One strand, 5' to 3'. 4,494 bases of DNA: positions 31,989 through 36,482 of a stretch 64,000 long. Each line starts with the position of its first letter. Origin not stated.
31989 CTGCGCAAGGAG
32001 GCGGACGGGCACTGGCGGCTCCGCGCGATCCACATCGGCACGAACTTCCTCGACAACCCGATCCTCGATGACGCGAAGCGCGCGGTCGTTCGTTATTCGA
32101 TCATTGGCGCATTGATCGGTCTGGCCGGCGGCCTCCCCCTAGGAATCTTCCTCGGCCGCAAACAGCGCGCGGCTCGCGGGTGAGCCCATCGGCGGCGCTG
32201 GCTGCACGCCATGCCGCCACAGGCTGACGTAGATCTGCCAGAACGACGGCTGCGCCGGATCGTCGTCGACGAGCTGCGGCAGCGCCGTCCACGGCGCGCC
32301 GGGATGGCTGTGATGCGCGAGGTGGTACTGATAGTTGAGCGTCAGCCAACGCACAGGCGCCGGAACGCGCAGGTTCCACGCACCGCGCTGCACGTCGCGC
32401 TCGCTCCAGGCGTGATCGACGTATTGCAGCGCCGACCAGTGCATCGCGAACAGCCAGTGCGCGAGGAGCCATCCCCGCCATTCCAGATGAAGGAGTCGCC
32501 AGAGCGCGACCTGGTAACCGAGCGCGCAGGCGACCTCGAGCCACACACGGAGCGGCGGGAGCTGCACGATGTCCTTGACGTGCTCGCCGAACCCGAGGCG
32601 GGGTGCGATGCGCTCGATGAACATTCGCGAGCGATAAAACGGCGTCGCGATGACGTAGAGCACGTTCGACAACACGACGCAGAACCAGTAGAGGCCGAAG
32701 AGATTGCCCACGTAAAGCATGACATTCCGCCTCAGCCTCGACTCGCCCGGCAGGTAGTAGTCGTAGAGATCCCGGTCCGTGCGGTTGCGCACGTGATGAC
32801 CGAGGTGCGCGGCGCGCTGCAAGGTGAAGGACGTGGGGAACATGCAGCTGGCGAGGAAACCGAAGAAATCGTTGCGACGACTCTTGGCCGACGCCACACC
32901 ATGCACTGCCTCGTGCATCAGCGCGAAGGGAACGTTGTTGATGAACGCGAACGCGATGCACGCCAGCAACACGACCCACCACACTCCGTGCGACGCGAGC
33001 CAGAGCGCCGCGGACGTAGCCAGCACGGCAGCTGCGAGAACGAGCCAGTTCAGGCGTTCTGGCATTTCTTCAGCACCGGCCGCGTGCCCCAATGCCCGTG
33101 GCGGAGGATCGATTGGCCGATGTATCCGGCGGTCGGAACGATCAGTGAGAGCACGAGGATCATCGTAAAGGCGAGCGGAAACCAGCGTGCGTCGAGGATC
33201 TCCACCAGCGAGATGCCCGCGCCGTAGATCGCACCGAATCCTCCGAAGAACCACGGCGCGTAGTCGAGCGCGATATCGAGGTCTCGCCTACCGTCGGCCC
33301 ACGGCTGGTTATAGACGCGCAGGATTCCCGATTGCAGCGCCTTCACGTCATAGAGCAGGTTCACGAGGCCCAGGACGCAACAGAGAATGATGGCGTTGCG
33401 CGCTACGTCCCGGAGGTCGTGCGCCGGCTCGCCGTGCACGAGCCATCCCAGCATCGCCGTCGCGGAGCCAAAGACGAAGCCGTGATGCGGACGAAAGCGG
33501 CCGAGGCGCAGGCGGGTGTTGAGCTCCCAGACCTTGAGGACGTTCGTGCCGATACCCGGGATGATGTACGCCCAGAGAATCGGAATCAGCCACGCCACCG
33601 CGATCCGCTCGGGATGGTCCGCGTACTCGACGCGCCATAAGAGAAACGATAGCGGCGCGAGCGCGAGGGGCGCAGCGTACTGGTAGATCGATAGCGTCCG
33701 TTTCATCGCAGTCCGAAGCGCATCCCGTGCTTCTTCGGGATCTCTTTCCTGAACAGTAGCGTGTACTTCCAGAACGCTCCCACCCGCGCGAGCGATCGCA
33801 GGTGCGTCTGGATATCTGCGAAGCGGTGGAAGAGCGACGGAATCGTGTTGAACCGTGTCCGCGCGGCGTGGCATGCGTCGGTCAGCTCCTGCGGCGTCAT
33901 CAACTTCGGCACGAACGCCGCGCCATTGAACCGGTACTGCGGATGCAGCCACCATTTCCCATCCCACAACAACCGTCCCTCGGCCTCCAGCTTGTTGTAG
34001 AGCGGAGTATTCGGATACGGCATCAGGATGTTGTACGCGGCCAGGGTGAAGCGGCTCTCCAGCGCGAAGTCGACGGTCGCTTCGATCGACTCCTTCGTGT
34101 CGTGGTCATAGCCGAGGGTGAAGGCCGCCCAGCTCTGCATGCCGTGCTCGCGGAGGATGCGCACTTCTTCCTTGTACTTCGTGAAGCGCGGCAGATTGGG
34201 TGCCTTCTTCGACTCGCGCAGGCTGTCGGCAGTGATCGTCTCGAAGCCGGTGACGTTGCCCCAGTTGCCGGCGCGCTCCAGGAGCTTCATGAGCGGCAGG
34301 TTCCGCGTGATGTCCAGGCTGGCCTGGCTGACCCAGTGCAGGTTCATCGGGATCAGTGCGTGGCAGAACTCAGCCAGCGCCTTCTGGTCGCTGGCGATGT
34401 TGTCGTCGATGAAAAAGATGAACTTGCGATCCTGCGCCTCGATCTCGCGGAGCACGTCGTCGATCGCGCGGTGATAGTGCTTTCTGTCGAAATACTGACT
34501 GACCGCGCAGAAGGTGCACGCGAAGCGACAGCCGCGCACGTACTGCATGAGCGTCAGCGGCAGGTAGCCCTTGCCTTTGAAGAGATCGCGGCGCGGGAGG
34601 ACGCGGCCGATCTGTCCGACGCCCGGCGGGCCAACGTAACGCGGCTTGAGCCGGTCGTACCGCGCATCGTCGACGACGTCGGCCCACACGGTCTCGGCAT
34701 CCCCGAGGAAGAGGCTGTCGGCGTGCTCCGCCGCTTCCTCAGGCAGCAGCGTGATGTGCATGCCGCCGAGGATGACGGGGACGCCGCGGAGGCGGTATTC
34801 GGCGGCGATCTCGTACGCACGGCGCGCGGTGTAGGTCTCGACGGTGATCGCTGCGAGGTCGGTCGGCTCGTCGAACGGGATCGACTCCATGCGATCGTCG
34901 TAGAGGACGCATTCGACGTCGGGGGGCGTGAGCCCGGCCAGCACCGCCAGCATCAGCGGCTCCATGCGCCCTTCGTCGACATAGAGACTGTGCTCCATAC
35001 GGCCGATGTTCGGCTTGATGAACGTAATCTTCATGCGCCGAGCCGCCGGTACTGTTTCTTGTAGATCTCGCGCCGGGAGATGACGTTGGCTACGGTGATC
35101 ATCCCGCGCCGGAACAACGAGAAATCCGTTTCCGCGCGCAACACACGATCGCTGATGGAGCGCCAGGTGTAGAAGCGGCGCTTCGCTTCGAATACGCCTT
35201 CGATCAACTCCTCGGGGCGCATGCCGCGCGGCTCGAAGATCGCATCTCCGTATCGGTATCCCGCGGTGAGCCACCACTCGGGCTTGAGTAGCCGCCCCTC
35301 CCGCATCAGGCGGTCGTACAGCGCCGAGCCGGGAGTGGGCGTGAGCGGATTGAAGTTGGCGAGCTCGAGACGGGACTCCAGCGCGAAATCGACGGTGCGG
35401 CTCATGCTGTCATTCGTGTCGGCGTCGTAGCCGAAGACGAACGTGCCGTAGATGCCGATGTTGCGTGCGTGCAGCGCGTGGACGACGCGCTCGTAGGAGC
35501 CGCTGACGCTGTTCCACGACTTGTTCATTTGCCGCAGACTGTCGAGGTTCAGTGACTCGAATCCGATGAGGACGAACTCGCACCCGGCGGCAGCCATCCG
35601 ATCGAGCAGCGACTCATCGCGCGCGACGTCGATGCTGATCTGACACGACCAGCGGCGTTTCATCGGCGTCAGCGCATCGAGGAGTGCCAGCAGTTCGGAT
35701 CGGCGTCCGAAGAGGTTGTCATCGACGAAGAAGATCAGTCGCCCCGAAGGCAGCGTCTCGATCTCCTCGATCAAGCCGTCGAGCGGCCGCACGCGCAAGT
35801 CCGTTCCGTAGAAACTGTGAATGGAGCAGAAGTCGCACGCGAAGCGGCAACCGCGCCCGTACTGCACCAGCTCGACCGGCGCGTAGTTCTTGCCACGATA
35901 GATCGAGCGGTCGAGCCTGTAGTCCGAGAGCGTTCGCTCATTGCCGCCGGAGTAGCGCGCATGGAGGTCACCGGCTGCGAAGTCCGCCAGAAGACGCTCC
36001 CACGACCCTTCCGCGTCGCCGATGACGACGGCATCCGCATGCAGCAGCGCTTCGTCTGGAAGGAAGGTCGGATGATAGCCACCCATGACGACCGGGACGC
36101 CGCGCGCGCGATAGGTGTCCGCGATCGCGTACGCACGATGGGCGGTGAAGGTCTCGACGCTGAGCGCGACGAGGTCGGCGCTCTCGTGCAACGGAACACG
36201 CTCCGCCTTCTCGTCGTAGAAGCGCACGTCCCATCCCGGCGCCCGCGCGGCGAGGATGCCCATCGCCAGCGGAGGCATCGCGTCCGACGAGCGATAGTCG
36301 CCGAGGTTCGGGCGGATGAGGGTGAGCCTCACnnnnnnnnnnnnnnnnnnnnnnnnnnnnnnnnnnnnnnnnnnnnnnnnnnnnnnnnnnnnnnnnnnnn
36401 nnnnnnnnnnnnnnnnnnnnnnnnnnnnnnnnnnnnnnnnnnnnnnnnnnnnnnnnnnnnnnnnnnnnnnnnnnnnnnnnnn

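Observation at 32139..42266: Ten-gene overlapping operon with four tandem B12-radical-SAM paralogs, GH3 adenylase, two GNAT-like acyltransferases and a desaturase: uncharacterised lipid/N-acyl-amide pathway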

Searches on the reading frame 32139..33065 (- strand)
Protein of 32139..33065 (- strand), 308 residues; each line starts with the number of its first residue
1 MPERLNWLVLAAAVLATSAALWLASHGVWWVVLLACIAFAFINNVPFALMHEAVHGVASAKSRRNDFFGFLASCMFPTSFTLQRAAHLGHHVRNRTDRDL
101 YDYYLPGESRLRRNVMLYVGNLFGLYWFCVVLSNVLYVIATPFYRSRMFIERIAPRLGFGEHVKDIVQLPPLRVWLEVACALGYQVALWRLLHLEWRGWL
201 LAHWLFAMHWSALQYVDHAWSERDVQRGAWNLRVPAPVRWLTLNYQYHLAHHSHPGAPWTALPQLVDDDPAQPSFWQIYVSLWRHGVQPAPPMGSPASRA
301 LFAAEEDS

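Call 5: search_protein_families(library=pfam, proteins=[window:32139-33065:-], max_evalue=0.01)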
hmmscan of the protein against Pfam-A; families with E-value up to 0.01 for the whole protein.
window:32139-33065:- (308 aa): 1 family
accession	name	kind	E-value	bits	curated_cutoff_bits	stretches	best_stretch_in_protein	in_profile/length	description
PF00487.30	FA_desaturase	-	2.4e-29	103.3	29.7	1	29-267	3-236/253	Fatty acid desaturase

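Call 6: search_protein_families(library=ncbifam, proteins=[window:32139-33065:-], max_evalue=0.01)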
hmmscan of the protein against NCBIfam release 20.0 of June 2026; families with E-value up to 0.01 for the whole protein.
window:32139-33065:- (308 aa): 2 families
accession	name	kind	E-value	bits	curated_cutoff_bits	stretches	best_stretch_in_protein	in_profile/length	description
NF045688.1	BCarotHydoxCrtR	equivalog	0.0017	17.5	475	1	11-104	34-123/297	beta-carotene hydroxylase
NF045690.1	BCarotKetCrtW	equivalog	0.0025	17.1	350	0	29-127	54-149/257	beta-carotene ketolase CrtW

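Call 78: search_solved_structures(query=window:32139-33065:-, max_evalue=1)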
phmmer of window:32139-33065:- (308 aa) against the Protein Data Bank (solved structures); distinct sequences matched with E-value up to 1: 0.

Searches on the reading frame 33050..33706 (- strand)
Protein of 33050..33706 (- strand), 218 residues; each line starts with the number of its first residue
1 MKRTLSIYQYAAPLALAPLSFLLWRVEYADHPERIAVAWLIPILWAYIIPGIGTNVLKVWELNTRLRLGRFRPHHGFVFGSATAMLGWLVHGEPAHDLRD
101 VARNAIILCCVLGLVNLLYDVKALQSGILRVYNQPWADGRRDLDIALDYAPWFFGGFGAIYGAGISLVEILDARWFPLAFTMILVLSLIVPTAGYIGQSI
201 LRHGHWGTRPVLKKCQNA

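Call 5: search_protein_families(library=pfam, proteins=[window:33050-33706:-], max_evalue=0.01)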
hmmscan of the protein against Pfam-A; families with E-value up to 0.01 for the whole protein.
window:33050-33706:- (218 aa): 0 families

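Call 6: search_protein_families(library=ncbifam, proteins=[window:33050-33706:-], max_evalue=0.01)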
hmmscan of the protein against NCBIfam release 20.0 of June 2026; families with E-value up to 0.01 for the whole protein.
window:33050-33706:- (218 aa): 0 families

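Call 55: search_protein_representatives(protein=window:33050-33706:-)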
Query: 218 residues. Proteins with E-value up to 0.001 (for the whole library): 188; up to 1e-10: 107; up to 1e-30: 26. The best 150 are listed.
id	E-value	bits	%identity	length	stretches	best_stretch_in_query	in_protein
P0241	3.0e-71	255.8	58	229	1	1-211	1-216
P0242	1.3e-67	243.9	69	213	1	56-214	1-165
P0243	7.0e-64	231.7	66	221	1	4-168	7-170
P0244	3.4e-56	206.6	66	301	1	6-211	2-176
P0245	7.3e-50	185.8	45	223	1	6-207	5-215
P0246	2.7e-46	174.2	44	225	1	3-212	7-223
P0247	2.6e-43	164.4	42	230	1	1-211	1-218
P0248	3.9e-42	160.5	64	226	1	98-218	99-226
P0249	6.9e-41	156.4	40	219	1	4-215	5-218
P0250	6.9e-40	153.2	40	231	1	1-209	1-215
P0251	8.2e-39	149.6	44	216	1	1-213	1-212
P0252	1.1e-37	146.0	46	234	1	3-168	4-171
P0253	2.0e-37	145.1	67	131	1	1-97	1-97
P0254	4.1e-37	144.1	58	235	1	1-121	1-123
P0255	4.4e-37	144.0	46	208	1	1-211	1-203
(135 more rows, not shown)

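Call 57: search_protein_families(library=pfam, alignment_id=A3, max_evalue=0.1)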
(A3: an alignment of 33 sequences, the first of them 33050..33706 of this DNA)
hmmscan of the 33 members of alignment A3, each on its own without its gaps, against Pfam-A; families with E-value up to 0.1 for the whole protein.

A. member 1, window:33050-33706:- (218 aa): 0 families

B. families by the number of members that match (of 33 scanned): 8 families
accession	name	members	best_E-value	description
PF19144.5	DUF5826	1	0.0023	Family of unknown function (DUF5826)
PF11368.13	DUF3169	1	0.013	Protein of unknown function (DUF3169)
PF00814.31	TsaD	1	0.016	tRNA N6-adenosine threonylcarbamoyltransferase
PF23800.1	DUF7176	1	0.032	Family of unknown function (DUF7176)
PF06800.18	Sugar_transport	1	0.033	Sugar transport protein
PF05875.18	Ceramidase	1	0.033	Ceramidase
PF09925.14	DUF2157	1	0.064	Predicted membrane protein (DUF2157)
PF18916.5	Lycopene_cyc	1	0.093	Lycopene cyclase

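Call 58: search_solved_structures(query=A3, max_evalue=10)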
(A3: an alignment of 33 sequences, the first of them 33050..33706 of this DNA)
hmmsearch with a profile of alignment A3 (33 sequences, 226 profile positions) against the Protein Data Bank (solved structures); distinct sequences matched with E-value up to 10: 0.

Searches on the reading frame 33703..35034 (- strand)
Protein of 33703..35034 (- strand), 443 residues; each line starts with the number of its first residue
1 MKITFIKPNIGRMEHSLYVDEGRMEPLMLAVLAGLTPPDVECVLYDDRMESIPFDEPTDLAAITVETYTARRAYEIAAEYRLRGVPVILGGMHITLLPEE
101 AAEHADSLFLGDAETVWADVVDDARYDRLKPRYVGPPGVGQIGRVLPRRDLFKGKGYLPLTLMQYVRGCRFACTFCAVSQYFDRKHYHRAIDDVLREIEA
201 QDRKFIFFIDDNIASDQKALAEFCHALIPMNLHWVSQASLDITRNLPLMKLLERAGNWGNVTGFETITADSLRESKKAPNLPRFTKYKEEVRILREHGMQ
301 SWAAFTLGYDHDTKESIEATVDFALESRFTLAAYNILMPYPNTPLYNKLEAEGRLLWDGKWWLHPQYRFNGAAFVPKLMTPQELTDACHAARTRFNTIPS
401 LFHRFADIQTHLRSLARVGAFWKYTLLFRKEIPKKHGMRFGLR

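Call 5: search_protein_families(library=pfam, proteins=[window:33703-35034:-], max_evalue=0.01)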
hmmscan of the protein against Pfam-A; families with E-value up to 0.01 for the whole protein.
window:33703-35034:- (443 aa): 4 families
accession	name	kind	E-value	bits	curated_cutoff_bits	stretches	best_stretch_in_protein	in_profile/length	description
PF04055.27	Radical_SAM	-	2.6e-10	41.1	29.5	1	165-324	3-166/166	Radical SAM superfamily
PF02310.24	B12-binding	-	0.00029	21.1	32.1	1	56-118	50-118/121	B12 binding domain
PF19864.5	Radical_SAM_N2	-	0.0012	18.7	29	1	76-123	77-124/151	Radical SAM proteins, N-terminal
PF13282.11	DUF4070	-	0.0059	17.1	22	0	343-415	1-68/144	Domain of unknown function (DUF4070)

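Call 6: search_protein_families(library=ncbifam, proteins=[window:33703-35034:-], max_evalue=0.01)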
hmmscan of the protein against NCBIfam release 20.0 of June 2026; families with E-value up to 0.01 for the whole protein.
window:33703-35034:- (443 aa): 13 families
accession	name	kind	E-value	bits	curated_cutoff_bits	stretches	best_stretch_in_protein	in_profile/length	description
TIGR02026.1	BchE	equivalog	2e-25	89.6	481.35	1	161-407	195-440/497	magnesium-protoporphyrin IX monomethyl ester anaerobic oxidative cyclase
TIGR03471.1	HpnJ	equivalog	5e-21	75.1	577.6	1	164-358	201-396/472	hopanoid biosynthesis associated radical SAM protein HpnJ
NF050148.1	rSAM_ApyD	equivalog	1.6e-16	59.9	750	1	164-360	203-402/645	RiPP biosynthesis radical SAM protein ApyD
TIGR04479.1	bcpD_PhpK_rSAM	subfamily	3.3e-15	55.4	600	1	156-370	237-451/504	PhpK family radical SAM P-methyltransferase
NF038361.1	rSAM_Sden_1168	equivalog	6e-14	51.5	575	1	165-355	287-479/560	Sden_1168 family B12-binding radical SAM P-methyltransferase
TIGR04013.1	B12_SAM_MJ_1487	hypoth_equivalog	9e-14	51.1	251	1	48-204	34-198/382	TIGR04013 family B12-binding domain/radical SAM domain-containing protein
TIGR04072.2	rSAM_ladder_B12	equivalog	1.5e-09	37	360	1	73-370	86-392/443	lipid biosynthesis B12-binding/radical SAM protein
TIGR04014.1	B12_SAM_MJ_0865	equivalog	3e-09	36.2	360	1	166-203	166-203/434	methyl-coenzyme M reductase glutamine C-methyltransferase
TIGR04295.1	B12_rSAM_oligo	hypoth_equivalog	6.8e-08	31.6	400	1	152-348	192-383/422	TIGR04295 family B12-binding domain-containing radical SAM protein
TIGR04367.1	HpnR_B12_rSAM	equivalog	3.3e-06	25.9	650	1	142-346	162-370/490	hopanoid C-3 methylase HpnR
NF033070.1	rSAM_AprD4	equivalog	0.00037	19.5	500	1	148-347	177-388/456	AprD4 family radical SAM diol-dehydratase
TIGR03904.1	SAM_YgiQ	equivalog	0.0074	14.9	462.35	0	164-201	298-335/558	YgiQ family radical SAM protein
TIGR00089.1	TIGR00089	subfamily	0.0087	14.9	251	0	166-200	146-179/429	MiaB/RimO family radical SAM methylthiotransferase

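Call 76: list_cluster_members(proteins=[P0001, P0121, window:33703-35034:-])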
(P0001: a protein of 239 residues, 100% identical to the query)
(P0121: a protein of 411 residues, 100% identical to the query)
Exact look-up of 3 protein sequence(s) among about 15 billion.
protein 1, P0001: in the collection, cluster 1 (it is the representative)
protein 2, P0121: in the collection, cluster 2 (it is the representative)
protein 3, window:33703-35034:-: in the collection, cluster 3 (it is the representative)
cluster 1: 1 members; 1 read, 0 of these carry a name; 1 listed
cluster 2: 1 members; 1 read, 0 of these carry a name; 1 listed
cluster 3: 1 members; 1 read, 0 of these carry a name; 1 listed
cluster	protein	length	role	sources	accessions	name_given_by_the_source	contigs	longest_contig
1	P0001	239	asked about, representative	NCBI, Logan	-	-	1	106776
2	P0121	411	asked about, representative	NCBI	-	-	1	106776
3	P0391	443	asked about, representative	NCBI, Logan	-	-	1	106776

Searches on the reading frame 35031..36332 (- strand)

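Call 5: search_protein_families(library=pfam, proteins=[window:35031-36332:-], max_evalue=0.01)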
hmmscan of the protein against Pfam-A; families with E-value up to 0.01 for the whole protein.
window:35031-36332:- (433 aa): 2 families
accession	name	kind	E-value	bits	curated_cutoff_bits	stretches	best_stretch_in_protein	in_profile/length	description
PF04055.27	Radical_SAM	-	1.8e-12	48.2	29.5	1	157-316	2-165/166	Radical SAM superfamily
PF02310.24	B12-binding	-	3.3e-10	40.3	32.1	1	30-114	25-120/121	B12 binding domain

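Call 6: search_protein_families(library=ncbifam, proteins=[window:35031-36332:-], max_evalue=0.01)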
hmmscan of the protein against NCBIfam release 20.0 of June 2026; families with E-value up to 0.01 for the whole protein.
window:35031-36332:- (433 aa): 21 families
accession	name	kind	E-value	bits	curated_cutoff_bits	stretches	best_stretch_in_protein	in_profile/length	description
TIGR02026.1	BchE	equivalog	1.5e-23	83.5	481.35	1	140-415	175-452/497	magnesium-protoporphyrin IX monomethyl ester anaerobic oxidative cyclase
TIGR03471.1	HpnJ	equivalog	2.9e-22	79.2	577.6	1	158-390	202-435/472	hopanoid biosynthesis associated radical SAM protein HpnJ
TIGR04072.2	rSAM_ladder_B12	equivalog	2.5e-18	66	360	1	64-388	83-416/443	lipid biosynthesis B12-binding/radical SAM protein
TIGR04479.1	bcpD_PhpK_rSAM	subfamily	2.5e-18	65.7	600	1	133-319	221-408/504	PhpK family radical SAM P-methyltransferase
NF050148.1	rSAM_ApyD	equivalog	1.8e-16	59.7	750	1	156-341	202-392/645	RiPP biosynthesis radical SAM protein ApyD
TIGR04013.1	B12_SAM_MJ_1487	hypoth_equivalog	5.6e-15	55.1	251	1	44-193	36-191/382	TIGR04013 family B12-binding domain/radical SAM domain-containing protein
TIGR04367.1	HpnR_B12_rSAM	equivalog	2.4e-14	52.7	650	1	149-341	182-372/490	hopanoid C-3 methylase HpnR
TIGR04014.1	B12_SAM_MJ_0865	equivalog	1.6e-13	50.2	360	1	159-344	166-360/434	methyl-coenzyme M reductase glutamine C-methyltransferase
TIGR04295.1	B12_rSAM_oligo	hypoth_equivalog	2.1e-11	43.2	400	1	155-342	202-384/422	TIGR04295 family B12-binding domain-containing radical SAM protein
NF038361.1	rSAM_Sden_1168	equivalog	3.1e-11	42.5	575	1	157-348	286-479/560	Sden_1168 family B12-binding radical SAM P-methyltransferase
NF033070.1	rSAM_AprD4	equivalog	4.1e-10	39.1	500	1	160-340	203-388/456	AprD4 family radical SAM diol-dehydratase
NF040546.1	rSAM_CUAEP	equivalog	3.5e-09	35.9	500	1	147-310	165-331/468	CUAEP/CCAEP-tail radical SAM (seleno)protein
NF040542.1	rSAM_RCCLKC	equivalog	1.8e-07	30.7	450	1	156-300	183-330/423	arsinothricin biosynthesis radical SAM protein ArsL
TIGR00089.1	TIGR00089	subfamily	2.7e-05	23.1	251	1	139-334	129-332/429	MiaB/RimO family radical SAM methylthiotransferase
NF045585.1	rSAM_slr0320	equivalog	3.1e-05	22.7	775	1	156-274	238-363/511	photosystem II high light acclimation radical SAM protein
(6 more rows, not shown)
